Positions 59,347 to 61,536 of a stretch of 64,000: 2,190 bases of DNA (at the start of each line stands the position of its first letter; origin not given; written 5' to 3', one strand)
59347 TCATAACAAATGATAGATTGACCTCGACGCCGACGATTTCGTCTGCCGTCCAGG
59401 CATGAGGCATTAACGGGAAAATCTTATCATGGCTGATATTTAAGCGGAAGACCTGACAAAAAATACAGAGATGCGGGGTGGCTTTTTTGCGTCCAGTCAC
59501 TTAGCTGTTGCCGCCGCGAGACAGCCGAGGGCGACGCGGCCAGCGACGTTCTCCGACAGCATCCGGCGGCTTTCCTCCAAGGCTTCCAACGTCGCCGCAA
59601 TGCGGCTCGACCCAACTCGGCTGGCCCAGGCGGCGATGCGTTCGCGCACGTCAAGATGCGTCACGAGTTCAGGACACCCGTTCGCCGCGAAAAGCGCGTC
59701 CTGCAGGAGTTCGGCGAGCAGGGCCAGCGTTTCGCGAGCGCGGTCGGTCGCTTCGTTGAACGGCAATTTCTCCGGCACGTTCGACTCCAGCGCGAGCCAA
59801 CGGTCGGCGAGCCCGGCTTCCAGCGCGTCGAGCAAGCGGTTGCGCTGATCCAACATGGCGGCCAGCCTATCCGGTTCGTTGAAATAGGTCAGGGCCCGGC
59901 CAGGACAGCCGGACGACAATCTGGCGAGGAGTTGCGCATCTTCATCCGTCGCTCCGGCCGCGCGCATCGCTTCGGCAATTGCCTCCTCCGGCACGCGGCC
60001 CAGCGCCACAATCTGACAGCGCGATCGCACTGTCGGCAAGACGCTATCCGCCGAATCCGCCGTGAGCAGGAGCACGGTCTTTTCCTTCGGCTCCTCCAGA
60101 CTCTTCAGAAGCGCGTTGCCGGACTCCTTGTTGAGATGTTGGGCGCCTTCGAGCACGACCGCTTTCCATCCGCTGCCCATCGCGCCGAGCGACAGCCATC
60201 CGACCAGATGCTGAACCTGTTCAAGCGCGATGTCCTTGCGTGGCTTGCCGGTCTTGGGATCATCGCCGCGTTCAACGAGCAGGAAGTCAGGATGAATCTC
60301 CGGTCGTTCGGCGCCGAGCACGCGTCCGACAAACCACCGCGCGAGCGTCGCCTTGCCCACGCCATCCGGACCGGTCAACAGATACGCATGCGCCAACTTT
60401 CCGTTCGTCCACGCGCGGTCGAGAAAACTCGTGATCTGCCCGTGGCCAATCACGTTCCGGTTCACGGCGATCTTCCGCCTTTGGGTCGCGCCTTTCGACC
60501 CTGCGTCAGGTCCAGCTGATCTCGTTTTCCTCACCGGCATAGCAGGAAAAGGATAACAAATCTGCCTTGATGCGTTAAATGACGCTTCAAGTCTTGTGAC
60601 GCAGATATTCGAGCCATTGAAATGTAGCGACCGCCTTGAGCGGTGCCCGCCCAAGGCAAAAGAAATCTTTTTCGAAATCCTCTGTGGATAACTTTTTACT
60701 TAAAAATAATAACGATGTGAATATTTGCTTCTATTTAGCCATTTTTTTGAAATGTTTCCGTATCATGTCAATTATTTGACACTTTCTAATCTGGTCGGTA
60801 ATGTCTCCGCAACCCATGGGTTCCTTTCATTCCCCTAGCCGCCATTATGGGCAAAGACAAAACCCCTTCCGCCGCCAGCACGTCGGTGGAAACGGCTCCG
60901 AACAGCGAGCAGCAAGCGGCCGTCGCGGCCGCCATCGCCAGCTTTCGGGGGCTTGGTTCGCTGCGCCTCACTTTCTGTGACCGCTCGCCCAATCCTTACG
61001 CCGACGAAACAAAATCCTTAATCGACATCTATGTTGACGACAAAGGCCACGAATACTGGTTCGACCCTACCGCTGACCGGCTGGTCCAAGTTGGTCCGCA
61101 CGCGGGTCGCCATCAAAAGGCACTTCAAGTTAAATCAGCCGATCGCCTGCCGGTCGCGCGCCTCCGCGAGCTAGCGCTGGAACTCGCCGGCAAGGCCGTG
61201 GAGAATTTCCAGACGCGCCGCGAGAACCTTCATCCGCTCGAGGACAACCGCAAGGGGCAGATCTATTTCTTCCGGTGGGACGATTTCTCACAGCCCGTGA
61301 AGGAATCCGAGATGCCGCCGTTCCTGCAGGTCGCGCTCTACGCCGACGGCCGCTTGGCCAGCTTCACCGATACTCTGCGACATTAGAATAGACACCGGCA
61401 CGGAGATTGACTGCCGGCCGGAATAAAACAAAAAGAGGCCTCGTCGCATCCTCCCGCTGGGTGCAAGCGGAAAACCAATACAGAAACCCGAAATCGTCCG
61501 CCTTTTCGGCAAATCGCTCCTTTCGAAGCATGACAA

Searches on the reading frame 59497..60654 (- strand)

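Call 10: search_protein_families(library=pfam, proteins=[window:59497-60654:-], max_evalue=1)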
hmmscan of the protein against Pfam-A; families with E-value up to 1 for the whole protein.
window:59497-60654:- (385 aa): 8 families
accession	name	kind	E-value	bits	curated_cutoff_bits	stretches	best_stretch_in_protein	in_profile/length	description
PF13177.12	DNA_pol3_delta2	-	3.7e-32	112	27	1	71-219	2-158/161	DNA polymerase III, delta subunit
PF09115.15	DNApol3-delta_C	-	1.2e-05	26.1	21.7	1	269-369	5-99/117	DNA polymerase III, delta subunit, C terminal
PF00004.35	AAA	-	0.00021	22.2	21.2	1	91-111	1-21/131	ATPase family associated with various cellular activities (AAA)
PF13401.12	AAA_22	-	0.01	16.6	27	1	90-133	7-45/130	AAA domain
PF05729.18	NACHT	-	0.073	13.3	26.7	0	92-109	4-21/167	NACHT domain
PF16917.10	BPL_LplA_LipB_2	-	0.081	12.9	27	1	302-357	53-107/183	Biotin/lipoate A/B protein ligase family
PF13555.12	AAA_29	-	0.12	12.6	27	1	89-104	23-38/61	P-loop containing region of AAA domain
PF13191.12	AAA_16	-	0.28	12.1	32.6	0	74-110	12-46/167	AAA ATPase domain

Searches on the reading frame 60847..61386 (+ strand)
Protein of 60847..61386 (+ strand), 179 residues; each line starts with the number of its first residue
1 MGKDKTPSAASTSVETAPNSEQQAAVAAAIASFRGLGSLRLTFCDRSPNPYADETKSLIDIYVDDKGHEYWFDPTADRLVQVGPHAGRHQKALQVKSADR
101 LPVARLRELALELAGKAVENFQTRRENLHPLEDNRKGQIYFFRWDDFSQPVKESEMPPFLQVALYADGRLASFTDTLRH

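Call 10: search_protein_families(library=pfam, proteins=[window:60847-61386:+], max_evalue=1)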
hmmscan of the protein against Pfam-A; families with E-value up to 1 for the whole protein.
window:60847-61386:+ (179 aa): 0 families

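Call 11: search_protein_families(library=padloc, proteins=[window:60847-61386:+], max_evalue=1)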
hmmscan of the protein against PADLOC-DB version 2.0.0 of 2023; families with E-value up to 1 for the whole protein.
window:60847-61386:+ (179 aa): 0 families

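Call 12: search_protein_families(library=phrogs, proteins=[window:60847-61386:+], max_evalue=1)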
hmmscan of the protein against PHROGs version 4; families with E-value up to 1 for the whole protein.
window:60847-61386:+ (179 aa): 0 families

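Call 69: find_homologous_proteins(query=window:60847-61386:+, max_evalue=0.001)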
Query window:60847-61386:+ (179 aa): 56 proteins with E <= 0.001 among 533 candidates.
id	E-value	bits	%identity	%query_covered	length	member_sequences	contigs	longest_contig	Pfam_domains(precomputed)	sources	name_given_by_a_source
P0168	6.0e-115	399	100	100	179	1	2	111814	-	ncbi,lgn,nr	ncbi:MAG: hypothetical protein PHT12_01800 [Patescibacteria group bacterium]|nr:hypothetical protein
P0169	2.6e-62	228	63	92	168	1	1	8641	-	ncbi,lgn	-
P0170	9.3e-59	216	59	93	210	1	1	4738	-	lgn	-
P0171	2.0e-55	205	65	84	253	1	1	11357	-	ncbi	-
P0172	3.0e-54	202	64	84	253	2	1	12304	-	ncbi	-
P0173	8.7e-54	200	63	84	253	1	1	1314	-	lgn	-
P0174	3.0e-52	195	61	81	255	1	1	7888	-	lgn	-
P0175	3.3e-49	185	57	96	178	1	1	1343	-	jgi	jgi:hypothetical protein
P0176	6.3e-49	184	56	97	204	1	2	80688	-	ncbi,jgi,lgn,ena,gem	ncbi:MAG: hypothetical protein WCT10_02620 [Patescibacteria group bacterium]|jgi:hypothetical protei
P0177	6.9e-49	184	53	96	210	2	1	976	-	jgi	-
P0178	8.5e-49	184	59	83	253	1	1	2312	-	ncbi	-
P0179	3.5e-48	182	58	83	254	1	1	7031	-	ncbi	-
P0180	8.3e-48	181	57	89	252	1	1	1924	-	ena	-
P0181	1.1e-47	180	57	89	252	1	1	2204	-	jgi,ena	-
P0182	1.6e-47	180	59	83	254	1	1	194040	-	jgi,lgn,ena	-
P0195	1.0e-45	174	52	96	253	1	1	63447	-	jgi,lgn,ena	-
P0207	2.3e-41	160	49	89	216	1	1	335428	-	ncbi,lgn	-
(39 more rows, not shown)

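Call 70: find_encoding_contigs(protein=P0169, flank=6000, max_places=2)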
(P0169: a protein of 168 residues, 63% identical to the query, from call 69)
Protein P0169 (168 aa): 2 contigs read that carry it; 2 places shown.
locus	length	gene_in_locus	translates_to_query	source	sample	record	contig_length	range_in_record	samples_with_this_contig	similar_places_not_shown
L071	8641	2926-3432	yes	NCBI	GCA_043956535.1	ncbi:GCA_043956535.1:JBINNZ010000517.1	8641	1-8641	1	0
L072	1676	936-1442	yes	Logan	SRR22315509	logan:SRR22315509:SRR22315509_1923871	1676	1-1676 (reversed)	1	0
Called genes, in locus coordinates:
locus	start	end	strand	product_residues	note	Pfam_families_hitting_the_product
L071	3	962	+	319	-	?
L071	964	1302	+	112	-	PF19663:DUF6166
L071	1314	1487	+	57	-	-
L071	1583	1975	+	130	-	PF13392:HNH_3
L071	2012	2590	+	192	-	PF13730:HTH_36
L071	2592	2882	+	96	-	-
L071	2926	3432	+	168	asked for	-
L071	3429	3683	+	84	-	-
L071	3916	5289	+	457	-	PF02195:ParB_N, PF17762:HTH_ParB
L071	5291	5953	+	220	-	-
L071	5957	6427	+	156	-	-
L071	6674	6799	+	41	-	-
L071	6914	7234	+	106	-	-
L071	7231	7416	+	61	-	-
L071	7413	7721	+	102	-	-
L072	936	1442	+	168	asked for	-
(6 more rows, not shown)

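Call 71: find_encoding_contigs(protein=P0171, flank=6000, max_places=2)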
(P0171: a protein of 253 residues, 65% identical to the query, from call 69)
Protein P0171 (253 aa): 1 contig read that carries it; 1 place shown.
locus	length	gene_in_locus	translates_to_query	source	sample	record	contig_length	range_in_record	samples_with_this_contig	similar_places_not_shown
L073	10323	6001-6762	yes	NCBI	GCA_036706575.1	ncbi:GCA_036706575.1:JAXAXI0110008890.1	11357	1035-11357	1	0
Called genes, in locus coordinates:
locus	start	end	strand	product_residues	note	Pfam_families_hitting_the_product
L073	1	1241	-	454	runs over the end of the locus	PF28494:GlyRS_ins_1 (faint), PF00587:tRNA-synt_2b, PF03129:HGTP_anticodon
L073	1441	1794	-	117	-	-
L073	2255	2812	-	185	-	PF01765:RRF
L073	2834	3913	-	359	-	PF14870:PSII_BNR, PF25852:DUF6242_C (faint), PF15902:Sortilin-Vps10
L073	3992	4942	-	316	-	PF13177:DNA_pol3_delta2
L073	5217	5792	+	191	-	-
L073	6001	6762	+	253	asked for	-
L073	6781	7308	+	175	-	-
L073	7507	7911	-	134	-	-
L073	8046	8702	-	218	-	PF01863:YgjP-like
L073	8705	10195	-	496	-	PF21799:MurD-like_N (weak), PF08245:Mur_ligase_M, PF02875:Mur_ligase_C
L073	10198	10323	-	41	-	?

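Call 72: find_encoding_contigs(protein=P0176, flank=6000, max_places=2)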
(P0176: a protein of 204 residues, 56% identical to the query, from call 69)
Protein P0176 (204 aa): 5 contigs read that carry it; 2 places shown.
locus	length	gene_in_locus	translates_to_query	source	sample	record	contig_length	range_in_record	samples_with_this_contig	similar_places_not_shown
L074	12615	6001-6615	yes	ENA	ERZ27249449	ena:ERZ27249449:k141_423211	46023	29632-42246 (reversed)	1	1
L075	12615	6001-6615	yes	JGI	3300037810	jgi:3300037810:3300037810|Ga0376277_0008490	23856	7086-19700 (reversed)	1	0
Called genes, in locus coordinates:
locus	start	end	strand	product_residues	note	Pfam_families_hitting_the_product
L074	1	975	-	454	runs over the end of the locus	PF28494:GlyRS_ins_1 (weak), PF00587:tRNA-synt_2b, PF03129:HGTP_anticodon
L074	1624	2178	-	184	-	PF01765:RRF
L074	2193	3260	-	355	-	PF25852:DUF6242_C (faint), PF14870:PSII_BNR, PF15902:Sortilin-Vps10, PF14870:PSII_BNR, PF15902:Sortilin-Vps10 (weak)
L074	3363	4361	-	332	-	PF13177:DNA_pol3_delta2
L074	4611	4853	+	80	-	-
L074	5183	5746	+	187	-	-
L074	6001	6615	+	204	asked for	-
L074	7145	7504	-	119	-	PF04266:ASCH (faint)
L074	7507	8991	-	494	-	PF21799:MurD-like_N (weak), PF08245:Mur_ligase_M, PF02875:Mur_ligase_C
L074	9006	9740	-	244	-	PF00535:Glycos_transf_2, PF12804:NTP_transf_3 (weak), PF13641:Glyco_tranf_2_3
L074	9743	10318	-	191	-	PF01997:Translin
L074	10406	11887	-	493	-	PF02012:BNR (faint)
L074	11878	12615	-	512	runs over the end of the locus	-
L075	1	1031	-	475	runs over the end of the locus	PF28494:GlyRS_ins_1 (weak), PF00587:tRNA-synt_2b, PF03129:HGTP_anticodon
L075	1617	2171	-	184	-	PF01765:RRF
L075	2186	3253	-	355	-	PF25852:DUF6242_C (faint), PF14870:PSII_BNR, PF15902:Sortilin-Vps10, PF14870:PSII_BNR, PF15902:Sortilin-Vps10 (weak)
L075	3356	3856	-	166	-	-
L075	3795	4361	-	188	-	-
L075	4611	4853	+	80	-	-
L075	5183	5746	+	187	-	-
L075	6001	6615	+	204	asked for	-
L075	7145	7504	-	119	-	PF04266:ASCH (faint)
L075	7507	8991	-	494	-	PF21799:MurD-like_N (weak), PF08245:Mur_ligase_M, PF02875:Mur_ligase_C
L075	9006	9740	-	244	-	PF00535:Glycos_transf_2, PF12804:NTP_transf_3 (weak), PF13641:Glyco_tranf_2_3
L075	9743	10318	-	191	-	PF01997:Translin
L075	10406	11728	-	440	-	PF02012:BNR (faint)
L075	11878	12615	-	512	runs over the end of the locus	-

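Call 84: find_encoding_contigs(protein=P0182, flank=5000, max_places=1)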
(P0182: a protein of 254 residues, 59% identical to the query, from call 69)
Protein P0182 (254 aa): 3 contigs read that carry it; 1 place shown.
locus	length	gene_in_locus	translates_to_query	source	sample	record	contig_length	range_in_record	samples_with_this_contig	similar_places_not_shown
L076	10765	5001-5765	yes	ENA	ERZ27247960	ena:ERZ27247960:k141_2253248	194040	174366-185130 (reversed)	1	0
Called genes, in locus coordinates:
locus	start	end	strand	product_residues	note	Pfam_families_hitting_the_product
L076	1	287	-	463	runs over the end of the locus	PF28494:GlyRS_ins_1 (weak), PF00587:tRNA-synt_2b, PF03129:HGTP_anticodon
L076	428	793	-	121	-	-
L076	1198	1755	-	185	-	PF01765:RRF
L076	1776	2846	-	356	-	PF25852:DUF6242_C (faint), PF15902:Sortilin-Vps10 (weak), PF14870:PSII_BNR (weak), PF15902:Sortilin-Vps10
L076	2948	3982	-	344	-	PF13177:DNA_pol3_delta2, PF00004:AAA (weak)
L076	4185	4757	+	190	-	-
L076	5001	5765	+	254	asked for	-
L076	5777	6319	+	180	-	-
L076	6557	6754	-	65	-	PF09962:DUF2196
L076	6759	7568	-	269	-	PF01209:Ubie_methyltran (faint), PF13847:Methyltransf_31, PF08241:Methyltransf_11, PF08242:Methyltransf_12 (weak), PF13649:Methyltransf_25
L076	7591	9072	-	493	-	PF21799:MurD-like_N (weak), PF08245:Mur_ligase_M, PF02875:Mur_ligase_C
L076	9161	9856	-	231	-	PF00535:Glycos_transf_2, PF12804:NTP_transf_3 (weak), PF13641:Glyco_tranf_2_3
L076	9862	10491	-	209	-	PF01997:Translin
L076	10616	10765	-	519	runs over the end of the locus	-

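Call 85: find_encoding_contigs(protein=P0195, flank=5000, max_places=1)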
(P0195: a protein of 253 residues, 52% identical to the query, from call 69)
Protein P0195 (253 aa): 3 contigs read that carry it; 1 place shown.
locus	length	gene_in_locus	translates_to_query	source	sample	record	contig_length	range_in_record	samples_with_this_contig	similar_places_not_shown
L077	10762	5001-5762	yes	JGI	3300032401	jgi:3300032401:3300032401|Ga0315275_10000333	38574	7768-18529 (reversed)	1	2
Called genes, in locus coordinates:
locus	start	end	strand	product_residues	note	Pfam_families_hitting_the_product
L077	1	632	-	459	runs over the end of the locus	PF28494:GlyRS_ins_1 (weak), PF00587:tRNA-synt_2b, PF03129:HGTP_anticodon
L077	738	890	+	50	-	-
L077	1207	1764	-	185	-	PF01765:RRF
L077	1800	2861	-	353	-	PF25852:DUF6242_C (faint), PF14870:PSII_BNR (weak), PF02012:BNR (faint), PF15902:Sortilin-Vps10 (weak), PF14870:PSII_BNR (weak), PF15902:Sortilin-Vps10 (weak)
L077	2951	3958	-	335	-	PF13177:DNA_pol3_delta2, PF09115:DNApol3-delta_C (weak)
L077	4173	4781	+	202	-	-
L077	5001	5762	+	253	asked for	-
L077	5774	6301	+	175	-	-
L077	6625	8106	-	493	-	PF21799:MurD-like_N (weak), PF08245:Mur_ligase_M, PF02875:Mur_ligase_C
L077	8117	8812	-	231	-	PF00535:Glycos_transf_2, PF12804:NTP_transf_3 (weak), PF13641:Glyco_tranf_2_3 (weak)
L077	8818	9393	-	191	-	PF01997:Translin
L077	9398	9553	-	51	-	-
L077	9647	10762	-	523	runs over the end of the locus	-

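Call 86: find_encoding_contigs(protein=P0207, flank=5000, max_places=1)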
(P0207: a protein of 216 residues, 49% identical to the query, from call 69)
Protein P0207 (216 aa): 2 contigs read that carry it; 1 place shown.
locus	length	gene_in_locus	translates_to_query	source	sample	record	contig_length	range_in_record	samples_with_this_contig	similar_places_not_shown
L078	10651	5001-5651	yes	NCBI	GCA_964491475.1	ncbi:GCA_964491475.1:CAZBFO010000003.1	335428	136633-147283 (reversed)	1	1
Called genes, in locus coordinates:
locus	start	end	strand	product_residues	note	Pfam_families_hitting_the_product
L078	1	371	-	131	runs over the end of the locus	-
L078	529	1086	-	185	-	PF01765:RRF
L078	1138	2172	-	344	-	PF14870:PSII_BNR (faint), PF02012:BNR (faint), PF10647:Gmad1 (faint), PF15902:Sortilin-Vps10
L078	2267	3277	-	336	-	PF13177:DNA_pol3_delta2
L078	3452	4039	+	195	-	-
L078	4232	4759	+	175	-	PF00293:NUDIX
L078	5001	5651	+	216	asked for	-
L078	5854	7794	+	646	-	PF00270:DEAD, PF13401:AAA_22 (weak), PF00271:Helicase_C, PF04408:WHD_HA2 (weak), PF21010:HA2_C, PF07717:OB_NTP_bind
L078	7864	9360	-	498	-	PF21799:MurD-like_N, PF08245:Mur_ligase_M, PF02875:Mur_ligase_C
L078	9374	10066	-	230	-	PF00535:Glycos_transf_2, PF12804:NTP_transf_3 (weak), PF13641:Glyco_tranf_2_3 (weak)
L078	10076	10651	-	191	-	PF01997:Translin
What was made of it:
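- The slot content differs in all six relatives: ASCH; YgjP plus two ORFs; DUF2196 plus a methyltransferase; a DEAH helicase; only a 175-aa gene (calls 71, 72, 84-86).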

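Call 88: find_encoding_contigs(protein=P0168, flank=10000, max_places=4)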
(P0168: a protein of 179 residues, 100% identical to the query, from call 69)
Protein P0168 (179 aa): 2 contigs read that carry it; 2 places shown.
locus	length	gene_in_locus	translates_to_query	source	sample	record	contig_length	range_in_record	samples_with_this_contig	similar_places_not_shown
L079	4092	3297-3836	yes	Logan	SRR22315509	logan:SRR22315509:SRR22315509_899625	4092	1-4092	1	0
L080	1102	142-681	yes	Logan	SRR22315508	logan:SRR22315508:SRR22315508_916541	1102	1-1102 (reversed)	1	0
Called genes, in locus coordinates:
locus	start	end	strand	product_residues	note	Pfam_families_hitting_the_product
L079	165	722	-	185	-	PF01765:RRF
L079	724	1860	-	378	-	PF02012:BNR (faint), PF15902:Sortilin-Vps10 (weak), PF14870:PSII_BNR (weak)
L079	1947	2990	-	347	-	PF13177:DNA_pol3_delta2, PF09115:DNApol3-delta_C (weak)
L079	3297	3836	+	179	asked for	-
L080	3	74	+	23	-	?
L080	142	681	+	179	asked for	-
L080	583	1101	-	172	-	?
